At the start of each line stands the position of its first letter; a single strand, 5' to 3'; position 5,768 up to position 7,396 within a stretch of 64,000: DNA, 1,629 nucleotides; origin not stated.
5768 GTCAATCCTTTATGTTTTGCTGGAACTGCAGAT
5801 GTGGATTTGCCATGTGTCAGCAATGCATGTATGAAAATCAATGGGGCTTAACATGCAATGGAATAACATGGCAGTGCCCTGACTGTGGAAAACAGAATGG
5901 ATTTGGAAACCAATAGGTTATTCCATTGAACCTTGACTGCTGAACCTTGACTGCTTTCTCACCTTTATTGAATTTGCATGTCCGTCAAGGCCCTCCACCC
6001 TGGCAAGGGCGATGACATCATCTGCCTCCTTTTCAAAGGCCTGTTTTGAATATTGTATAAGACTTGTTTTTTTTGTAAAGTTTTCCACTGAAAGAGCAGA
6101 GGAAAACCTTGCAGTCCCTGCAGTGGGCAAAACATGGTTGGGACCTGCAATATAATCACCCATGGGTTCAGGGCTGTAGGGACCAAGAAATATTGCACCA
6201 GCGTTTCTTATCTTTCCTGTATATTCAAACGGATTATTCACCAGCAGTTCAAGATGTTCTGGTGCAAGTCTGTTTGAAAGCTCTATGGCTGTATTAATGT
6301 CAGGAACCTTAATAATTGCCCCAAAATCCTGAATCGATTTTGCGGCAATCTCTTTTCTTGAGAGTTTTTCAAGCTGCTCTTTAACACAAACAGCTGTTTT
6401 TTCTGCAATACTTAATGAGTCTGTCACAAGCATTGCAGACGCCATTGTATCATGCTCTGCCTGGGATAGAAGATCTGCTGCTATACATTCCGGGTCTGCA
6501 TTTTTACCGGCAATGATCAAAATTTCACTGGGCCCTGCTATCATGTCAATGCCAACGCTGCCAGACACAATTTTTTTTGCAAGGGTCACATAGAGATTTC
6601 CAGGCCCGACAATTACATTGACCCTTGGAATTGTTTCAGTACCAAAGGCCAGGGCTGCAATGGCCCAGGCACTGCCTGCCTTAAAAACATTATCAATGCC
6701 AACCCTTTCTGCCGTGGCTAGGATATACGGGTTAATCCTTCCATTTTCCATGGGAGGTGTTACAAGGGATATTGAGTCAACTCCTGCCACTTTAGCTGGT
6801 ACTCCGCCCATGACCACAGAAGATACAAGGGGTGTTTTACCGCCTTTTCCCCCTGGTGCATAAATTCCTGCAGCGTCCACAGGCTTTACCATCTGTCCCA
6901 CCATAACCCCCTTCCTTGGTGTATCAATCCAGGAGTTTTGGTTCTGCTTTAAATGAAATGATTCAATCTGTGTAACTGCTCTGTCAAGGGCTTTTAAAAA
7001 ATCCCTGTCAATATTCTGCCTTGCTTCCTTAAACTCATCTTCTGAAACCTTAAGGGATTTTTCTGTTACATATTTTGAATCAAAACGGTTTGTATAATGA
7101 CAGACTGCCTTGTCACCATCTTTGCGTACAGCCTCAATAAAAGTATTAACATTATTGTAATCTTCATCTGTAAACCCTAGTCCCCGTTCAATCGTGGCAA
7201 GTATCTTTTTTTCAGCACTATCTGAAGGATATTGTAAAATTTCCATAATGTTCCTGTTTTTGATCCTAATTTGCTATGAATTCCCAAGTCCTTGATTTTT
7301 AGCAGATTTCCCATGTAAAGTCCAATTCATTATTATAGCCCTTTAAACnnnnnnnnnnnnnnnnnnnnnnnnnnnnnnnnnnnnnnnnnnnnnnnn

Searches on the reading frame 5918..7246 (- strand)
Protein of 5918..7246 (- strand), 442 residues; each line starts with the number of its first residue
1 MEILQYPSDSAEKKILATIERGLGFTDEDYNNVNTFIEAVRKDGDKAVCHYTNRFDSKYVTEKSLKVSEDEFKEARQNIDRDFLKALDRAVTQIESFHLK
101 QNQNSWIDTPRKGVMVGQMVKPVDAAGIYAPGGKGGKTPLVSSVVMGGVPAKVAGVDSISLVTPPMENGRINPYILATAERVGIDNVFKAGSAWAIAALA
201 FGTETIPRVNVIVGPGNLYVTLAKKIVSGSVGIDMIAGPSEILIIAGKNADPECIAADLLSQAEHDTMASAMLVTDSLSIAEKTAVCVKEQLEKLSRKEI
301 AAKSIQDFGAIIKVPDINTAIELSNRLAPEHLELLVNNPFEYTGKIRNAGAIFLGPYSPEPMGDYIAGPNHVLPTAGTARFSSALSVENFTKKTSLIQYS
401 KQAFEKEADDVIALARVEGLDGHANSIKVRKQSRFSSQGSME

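Call 19: search_protein_families(library=pfam, proteins=[window:5918-7246:-], max_evalue=0.00001)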
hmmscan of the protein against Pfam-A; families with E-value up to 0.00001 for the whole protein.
window:5918-7246:- (442 aa): 1 family
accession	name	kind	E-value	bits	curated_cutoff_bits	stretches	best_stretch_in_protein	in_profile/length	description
PF00815.25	Histidinol_dh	-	2.9e-163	544.1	27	1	30-430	12-410/411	Histidinol dehydrogenase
